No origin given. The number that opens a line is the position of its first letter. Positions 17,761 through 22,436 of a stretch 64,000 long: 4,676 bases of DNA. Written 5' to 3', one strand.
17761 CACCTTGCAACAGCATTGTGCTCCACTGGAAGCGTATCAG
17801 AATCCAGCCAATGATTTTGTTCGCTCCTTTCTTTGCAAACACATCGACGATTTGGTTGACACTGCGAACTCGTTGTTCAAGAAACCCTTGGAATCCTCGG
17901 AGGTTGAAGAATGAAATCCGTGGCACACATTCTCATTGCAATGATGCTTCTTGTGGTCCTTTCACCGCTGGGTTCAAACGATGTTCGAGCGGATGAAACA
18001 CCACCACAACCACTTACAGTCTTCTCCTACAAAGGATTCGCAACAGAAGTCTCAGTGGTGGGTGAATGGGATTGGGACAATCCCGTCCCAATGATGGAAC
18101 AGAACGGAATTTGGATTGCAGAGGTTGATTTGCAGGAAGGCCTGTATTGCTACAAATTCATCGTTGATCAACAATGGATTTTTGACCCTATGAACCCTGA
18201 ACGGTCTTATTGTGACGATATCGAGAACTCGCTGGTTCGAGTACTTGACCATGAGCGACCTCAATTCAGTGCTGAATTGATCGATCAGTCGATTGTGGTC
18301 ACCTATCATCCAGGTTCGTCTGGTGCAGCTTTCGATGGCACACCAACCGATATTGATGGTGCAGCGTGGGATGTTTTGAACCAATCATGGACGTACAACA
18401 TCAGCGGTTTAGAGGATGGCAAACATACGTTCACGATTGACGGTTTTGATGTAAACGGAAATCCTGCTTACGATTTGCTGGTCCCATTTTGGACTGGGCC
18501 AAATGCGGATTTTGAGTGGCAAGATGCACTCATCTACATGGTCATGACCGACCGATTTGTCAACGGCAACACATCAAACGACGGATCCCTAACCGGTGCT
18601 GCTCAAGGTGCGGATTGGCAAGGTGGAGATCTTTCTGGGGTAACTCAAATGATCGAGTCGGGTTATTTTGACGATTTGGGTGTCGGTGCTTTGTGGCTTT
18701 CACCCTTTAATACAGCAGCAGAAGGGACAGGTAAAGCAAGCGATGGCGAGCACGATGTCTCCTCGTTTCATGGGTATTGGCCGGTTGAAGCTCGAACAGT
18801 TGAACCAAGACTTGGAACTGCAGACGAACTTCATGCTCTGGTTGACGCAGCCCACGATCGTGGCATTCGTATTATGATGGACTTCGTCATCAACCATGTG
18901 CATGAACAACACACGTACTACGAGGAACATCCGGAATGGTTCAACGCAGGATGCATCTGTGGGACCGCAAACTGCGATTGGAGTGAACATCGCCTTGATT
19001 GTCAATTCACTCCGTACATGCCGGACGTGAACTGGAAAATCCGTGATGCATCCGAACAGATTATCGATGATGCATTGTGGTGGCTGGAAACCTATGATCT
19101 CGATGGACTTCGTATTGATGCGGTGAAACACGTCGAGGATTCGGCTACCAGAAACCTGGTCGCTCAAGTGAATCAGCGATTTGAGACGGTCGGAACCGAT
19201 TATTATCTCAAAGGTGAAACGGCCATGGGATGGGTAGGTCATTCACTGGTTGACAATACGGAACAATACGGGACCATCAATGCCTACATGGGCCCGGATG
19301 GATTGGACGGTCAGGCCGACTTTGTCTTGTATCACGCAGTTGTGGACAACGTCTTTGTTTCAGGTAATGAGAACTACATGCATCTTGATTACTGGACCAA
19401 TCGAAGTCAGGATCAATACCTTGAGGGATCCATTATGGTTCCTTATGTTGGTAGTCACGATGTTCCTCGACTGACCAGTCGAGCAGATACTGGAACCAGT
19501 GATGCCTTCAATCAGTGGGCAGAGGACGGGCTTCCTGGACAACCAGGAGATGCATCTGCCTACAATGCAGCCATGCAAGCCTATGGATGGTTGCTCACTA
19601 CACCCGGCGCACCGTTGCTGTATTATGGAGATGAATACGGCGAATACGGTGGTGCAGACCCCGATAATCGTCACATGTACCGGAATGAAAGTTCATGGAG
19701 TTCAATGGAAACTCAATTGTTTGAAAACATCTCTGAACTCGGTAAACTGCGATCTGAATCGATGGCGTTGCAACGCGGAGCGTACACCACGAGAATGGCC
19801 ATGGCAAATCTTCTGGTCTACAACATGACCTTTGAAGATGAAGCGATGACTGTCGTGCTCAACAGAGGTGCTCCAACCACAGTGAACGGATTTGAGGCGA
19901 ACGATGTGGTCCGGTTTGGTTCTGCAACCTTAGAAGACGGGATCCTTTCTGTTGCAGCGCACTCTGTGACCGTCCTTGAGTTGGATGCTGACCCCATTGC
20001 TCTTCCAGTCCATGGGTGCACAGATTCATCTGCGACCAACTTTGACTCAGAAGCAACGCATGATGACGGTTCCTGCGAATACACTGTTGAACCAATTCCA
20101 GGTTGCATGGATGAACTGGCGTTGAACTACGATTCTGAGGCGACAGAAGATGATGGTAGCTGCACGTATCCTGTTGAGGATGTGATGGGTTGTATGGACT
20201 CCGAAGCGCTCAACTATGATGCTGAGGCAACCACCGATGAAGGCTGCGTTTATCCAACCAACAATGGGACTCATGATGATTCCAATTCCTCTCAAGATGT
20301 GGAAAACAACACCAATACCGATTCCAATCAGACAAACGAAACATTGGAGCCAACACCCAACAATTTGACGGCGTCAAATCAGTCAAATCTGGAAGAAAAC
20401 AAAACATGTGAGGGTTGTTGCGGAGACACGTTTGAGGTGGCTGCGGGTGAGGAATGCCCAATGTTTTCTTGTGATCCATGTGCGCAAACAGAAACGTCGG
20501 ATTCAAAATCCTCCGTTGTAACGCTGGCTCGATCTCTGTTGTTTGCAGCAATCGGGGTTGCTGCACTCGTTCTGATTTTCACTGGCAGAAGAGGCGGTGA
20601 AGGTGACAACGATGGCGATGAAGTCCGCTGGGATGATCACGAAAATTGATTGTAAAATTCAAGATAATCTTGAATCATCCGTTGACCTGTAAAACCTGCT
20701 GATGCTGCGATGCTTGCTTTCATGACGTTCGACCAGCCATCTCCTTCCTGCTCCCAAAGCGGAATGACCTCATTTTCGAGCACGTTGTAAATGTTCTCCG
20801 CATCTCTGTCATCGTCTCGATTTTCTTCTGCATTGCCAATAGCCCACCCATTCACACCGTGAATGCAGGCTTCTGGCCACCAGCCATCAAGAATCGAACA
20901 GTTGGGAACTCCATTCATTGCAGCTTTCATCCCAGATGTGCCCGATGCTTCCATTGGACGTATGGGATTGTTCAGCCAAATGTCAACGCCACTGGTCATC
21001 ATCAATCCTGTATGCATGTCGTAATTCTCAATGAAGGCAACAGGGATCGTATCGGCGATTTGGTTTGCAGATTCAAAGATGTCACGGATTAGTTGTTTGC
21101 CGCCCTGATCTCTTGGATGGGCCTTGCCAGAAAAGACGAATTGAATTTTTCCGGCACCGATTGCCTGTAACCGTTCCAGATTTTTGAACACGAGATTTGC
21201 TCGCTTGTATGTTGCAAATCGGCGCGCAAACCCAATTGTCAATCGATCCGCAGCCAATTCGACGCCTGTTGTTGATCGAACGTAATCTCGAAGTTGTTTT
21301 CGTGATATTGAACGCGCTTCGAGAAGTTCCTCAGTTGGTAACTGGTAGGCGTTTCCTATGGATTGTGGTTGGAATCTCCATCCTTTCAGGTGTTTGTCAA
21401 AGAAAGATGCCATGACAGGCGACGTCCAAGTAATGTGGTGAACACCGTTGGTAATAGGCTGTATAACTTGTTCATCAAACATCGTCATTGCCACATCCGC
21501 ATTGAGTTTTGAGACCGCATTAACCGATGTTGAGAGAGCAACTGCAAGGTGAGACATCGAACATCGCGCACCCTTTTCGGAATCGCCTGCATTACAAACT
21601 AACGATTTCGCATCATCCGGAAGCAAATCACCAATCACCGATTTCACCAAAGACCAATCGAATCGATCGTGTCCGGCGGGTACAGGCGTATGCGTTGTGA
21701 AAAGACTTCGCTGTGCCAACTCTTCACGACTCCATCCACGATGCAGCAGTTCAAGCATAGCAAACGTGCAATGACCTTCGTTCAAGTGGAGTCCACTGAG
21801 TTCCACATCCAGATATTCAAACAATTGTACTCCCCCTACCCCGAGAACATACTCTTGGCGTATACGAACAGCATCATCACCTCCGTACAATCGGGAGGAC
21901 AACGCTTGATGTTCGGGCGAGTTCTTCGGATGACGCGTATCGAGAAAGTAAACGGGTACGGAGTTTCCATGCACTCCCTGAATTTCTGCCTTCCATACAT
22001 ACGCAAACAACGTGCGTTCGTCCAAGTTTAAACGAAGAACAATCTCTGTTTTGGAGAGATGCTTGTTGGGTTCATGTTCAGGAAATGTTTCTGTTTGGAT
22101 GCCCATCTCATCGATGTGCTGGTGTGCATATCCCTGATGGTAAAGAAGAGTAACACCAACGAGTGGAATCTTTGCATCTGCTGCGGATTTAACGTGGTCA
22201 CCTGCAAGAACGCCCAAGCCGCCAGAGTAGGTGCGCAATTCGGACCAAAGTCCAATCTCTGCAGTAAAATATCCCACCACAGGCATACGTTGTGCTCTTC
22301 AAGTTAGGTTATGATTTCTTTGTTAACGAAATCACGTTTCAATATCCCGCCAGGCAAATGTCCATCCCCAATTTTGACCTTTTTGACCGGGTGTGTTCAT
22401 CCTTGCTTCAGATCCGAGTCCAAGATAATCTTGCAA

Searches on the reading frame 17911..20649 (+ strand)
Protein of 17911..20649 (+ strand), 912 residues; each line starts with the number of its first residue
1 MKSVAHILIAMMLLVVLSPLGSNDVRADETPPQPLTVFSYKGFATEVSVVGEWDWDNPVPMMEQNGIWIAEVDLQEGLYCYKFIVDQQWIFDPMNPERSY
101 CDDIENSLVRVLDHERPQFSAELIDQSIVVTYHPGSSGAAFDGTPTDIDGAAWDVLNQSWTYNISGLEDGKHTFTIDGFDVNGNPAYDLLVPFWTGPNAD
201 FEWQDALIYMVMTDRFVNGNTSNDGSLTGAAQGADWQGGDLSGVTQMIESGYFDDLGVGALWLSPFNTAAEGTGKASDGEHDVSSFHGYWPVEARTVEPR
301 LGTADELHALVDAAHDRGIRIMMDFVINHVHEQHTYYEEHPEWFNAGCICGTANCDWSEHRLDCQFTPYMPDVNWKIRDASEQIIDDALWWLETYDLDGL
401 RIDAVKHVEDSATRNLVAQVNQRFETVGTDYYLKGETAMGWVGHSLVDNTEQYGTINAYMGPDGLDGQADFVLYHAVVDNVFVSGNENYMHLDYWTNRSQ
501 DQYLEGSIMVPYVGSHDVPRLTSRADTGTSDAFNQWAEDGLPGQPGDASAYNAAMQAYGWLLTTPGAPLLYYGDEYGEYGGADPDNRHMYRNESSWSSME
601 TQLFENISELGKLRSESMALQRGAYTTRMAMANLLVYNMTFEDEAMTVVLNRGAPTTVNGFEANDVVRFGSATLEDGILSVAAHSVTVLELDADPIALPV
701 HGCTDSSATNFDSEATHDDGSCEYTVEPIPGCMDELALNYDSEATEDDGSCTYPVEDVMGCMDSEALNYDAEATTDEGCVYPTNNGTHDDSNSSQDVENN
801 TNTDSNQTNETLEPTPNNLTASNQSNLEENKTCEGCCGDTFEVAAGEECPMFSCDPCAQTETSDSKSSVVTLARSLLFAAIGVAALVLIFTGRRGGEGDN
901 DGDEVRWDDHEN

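Call 97: search_protein_families(library=pfam, proteins=[window:17911-20649:+], max_evalue=0.00001)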
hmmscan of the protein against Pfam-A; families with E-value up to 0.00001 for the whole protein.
window:17911-20649:+ (912 aa): 2 families
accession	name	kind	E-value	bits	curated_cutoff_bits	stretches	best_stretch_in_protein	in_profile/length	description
PF00128.31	Alpha-amylase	-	2.4e-41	142.9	22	1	211-582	2-360/446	Alpha amylase, catalytic domain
PF16561.11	AMPK1_CBM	-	1.2e-11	45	26.8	1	36-111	3-79/85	Glycogen recognition site of AMP-activated protein kinase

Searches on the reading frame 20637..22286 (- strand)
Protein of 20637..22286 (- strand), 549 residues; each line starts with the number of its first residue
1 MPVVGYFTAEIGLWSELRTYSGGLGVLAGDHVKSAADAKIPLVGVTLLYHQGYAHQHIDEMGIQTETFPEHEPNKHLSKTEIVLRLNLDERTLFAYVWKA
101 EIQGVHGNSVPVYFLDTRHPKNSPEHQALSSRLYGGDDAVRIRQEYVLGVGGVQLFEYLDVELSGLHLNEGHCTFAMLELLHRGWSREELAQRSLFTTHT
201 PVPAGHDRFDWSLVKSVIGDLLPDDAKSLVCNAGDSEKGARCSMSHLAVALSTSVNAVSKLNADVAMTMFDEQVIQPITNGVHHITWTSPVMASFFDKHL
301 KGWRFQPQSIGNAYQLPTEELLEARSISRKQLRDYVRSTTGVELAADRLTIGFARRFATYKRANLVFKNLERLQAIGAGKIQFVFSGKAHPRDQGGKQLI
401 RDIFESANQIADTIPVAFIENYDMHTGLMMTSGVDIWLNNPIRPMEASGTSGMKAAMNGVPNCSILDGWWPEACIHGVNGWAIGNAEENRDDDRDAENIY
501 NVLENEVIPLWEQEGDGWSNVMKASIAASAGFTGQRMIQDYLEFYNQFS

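Call 97: search_protein_families(library=pfam, proteins=[window:20637-22286:-], max_evalue=0.00001)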
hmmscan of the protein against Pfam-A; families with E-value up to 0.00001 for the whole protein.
window:20637-22286:- (549 aa): 1 family
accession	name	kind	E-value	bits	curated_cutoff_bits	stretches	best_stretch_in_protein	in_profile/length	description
PF00343.26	Phosphorylase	-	6.2e-25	88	27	1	237-468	319-579/713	Carbohydrate phosphorylase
